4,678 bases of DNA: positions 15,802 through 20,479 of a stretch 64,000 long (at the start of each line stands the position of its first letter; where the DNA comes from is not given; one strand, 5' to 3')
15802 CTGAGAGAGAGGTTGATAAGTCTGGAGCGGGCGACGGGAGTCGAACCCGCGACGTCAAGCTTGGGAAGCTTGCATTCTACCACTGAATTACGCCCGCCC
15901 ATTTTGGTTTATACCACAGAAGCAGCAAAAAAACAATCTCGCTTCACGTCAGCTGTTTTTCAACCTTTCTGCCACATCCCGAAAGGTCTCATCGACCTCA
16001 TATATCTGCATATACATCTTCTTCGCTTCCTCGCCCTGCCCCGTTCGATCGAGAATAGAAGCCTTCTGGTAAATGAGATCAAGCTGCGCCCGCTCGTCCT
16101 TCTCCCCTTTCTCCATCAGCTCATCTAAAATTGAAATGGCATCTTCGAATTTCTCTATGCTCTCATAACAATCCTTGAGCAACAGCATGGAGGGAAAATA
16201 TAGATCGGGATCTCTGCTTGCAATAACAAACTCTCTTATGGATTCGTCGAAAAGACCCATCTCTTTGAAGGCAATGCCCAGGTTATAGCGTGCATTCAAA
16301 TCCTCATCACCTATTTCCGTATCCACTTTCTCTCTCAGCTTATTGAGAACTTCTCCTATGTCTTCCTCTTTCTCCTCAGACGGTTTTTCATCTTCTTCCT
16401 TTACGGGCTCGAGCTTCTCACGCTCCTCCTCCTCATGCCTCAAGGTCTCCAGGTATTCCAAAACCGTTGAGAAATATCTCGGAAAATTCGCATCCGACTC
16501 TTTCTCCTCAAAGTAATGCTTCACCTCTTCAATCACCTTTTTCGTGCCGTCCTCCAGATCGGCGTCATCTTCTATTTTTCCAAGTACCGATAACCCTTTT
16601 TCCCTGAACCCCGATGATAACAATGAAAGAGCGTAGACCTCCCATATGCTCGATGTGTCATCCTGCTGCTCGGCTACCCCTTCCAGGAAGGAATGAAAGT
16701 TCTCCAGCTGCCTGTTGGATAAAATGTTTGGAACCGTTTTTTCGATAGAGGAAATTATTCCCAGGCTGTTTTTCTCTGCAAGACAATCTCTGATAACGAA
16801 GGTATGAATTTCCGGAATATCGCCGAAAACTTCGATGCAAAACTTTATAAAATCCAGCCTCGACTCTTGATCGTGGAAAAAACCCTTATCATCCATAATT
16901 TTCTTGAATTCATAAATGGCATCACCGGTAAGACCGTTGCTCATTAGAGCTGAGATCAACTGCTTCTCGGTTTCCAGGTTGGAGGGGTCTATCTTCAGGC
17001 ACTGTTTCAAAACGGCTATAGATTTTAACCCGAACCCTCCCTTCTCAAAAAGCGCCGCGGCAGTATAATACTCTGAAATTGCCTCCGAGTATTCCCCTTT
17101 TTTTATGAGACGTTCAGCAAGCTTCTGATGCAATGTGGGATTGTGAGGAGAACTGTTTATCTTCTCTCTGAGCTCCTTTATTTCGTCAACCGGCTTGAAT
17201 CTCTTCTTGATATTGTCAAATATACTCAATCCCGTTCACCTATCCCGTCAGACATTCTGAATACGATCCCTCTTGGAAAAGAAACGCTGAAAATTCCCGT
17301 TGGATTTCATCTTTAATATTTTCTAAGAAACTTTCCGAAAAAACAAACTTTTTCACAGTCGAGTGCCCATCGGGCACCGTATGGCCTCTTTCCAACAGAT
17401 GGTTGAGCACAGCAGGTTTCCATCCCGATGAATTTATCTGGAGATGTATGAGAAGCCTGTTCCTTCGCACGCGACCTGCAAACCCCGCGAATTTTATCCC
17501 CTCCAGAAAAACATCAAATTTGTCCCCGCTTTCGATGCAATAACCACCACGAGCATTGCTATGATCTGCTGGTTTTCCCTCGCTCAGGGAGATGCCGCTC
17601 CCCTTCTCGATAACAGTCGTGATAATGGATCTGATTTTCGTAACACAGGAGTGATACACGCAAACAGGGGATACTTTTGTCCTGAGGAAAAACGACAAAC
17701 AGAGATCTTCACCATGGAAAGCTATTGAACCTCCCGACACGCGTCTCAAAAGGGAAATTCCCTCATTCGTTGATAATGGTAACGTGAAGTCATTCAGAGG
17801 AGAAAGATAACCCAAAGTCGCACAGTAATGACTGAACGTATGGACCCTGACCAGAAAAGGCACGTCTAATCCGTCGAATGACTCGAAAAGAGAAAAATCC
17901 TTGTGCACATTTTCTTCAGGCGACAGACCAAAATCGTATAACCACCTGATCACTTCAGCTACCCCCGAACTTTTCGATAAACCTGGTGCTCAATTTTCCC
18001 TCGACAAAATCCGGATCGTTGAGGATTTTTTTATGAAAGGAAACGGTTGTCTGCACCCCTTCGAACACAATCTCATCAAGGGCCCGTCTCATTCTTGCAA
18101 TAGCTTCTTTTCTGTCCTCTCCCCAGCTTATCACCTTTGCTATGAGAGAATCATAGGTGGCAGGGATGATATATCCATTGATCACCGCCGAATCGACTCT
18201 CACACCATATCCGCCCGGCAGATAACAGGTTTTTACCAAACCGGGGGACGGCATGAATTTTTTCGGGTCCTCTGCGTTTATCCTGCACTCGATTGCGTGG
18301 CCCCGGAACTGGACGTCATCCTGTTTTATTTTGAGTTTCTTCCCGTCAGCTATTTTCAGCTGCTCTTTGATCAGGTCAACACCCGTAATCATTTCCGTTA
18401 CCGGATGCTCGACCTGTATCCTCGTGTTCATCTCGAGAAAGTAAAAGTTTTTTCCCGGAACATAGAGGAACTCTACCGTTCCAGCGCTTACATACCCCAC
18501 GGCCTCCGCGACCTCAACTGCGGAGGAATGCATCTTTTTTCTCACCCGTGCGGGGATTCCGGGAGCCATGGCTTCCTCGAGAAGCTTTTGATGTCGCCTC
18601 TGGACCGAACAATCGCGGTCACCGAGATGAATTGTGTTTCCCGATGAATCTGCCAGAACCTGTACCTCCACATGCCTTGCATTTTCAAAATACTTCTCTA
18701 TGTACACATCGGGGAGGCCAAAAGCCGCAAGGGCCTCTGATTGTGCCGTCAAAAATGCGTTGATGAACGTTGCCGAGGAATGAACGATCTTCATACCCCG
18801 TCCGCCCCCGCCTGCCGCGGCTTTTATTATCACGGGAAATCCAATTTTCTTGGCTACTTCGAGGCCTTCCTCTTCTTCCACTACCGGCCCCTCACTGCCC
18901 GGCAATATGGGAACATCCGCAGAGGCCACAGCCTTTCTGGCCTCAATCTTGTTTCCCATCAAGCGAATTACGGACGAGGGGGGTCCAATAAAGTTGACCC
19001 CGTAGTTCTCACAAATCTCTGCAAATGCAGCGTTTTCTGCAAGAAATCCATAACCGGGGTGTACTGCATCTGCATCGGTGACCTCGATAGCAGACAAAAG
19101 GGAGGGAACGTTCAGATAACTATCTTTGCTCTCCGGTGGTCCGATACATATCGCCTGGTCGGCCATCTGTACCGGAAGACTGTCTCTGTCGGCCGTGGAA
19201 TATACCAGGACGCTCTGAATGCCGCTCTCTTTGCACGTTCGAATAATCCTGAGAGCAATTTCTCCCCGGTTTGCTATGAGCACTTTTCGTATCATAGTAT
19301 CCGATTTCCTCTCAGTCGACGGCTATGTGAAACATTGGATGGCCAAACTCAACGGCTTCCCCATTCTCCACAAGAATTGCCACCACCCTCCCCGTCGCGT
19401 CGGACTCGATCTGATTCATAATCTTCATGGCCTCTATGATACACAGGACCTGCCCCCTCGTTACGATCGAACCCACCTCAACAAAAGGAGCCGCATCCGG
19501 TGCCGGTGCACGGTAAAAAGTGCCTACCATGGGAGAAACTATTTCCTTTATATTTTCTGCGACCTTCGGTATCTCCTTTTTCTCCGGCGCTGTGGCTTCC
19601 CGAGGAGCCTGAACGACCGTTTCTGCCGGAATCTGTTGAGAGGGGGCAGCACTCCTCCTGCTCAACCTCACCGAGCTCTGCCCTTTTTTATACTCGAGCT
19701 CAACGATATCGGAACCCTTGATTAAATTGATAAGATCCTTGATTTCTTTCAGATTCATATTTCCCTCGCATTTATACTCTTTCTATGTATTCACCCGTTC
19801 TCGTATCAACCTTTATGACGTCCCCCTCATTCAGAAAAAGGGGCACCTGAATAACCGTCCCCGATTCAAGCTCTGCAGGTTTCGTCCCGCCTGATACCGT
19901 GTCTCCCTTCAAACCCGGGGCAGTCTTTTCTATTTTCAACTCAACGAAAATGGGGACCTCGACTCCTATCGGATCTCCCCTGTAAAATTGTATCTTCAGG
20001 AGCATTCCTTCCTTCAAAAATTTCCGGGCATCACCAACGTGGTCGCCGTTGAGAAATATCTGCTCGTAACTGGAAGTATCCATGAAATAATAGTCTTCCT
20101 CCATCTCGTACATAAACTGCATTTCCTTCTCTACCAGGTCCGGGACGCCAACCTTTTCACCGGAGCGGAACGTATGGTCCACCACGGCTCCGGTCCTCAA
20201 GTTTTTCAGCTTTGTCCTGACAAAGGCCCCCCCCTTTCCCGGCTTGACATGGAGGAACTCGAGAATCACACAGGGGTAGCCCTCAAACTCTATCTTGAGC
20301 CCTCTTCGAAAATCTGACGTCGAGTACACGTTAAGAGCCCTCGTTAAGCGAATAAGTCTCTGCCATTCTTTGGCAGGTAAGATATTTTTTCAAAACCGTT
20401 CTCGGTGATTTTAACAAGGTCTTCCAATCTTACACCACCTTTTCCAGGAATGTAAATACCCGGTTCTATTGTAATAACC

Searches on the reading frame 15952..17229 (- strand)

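Call 12: search_protein_families(library=pfam, proteins=[window:15952-17229:-], max_evalue=0.001)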
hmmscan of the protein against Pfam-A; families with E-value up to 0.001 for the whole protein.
window:15952-17229:- (426 aa): 10 families
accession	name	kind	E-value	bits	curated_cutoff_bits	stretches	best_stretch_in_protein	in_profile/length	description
PF14559.12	TPR_19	-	6.3e-12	46.1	25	0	360-409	6-51/68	Tetratricopeptide repeat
PF13428.12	TPR_14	-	6e-09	36.2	23.5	0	353-386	9-42/44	Tetratricopeptide repeat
PF14561.12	TPR_20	-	2.8e-08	34.4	25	0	15-53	6-44/90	Tetratricopeptide repeat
PF13181.12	TPR_8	-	3.5e-07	30.3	25.7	0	384-414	2-32/34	Tetratricopeptide repeat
PF13424.12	TPR_12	-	2.3e-06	28.1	30.1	0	350-414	8-76/77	Tetratricopeptide repeat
PF07719.23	TPR_2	-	7e-06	26.2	27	0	33-60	3-30/34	Tetratricopeptide repeat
PF00515.34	TPR_1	-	6.2e-05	23.1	27.8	0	313-331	3-21/34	Tetratricopeptide repeat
PF13414.12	TPR_11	-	7.1e-05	22.9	26.8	0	40-60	3-23/42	TPR repeat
PF13176.12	TPR_7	-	0.00014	22.1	27.9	0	348-378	2-32/36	Tetratricopeptide repeat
PF03704.23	BTAD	-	0.00062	20.6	22.1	0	17-59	82-124/146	Bacterial transcriptional activator domain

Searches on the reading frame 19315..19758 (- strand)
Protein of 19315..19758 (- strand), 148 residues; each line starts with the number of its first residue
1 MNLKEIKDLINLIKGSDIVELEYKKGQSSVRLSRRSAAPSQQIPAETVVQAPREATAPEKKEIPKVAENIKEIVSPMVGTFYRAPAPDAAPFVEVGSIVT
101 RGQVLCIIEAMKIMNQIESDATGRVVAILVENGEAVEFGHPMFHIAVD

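Call 12: search_protein_families(library=pfam, proteins=[window:19315-19758:-], max_evalue=0.001)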
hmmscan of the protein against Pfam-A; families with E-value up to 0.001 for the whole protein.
window:19315-19758:- (148 aa): 2 families
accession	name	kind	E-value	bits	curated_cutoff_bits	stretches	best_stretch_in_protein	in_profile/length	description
PF00364.28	Biotin_lipoyl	-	2.4e-22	79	22.1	1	71-145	1-73/73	Biotin-requiring enzyme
PF13533.13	Biotin_lipoyl_2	-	0.00037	20.7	29.8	0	116-137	2-23/32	Biotin-lipoyl like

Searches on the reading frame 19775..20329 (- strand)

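Call 12: search_protein_families(library=pfam, proteins=[window:19775-20329:-], max_evalue=0.001)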
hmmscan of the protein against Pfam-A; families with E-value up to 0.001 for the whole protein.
window:19775-20329:- (185 aa): 3 families
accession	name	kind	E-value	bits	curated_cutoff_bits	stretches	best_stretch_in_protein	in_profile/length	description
PF08207.18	EFP_N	-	9.6e-29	99.6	23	1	3-60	1-58/58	Elongation factor P (EF-P) KOW-like domain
PF09285.17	Elong-fact-P_C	-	9.2e-27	93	25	1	129-184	1-56/56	Elongation factor P, C-terminal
PF01132.26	EFP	-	1.3e-20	73.6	27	1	68-121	1-54/54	Elongation factor P (EF-P) OB domain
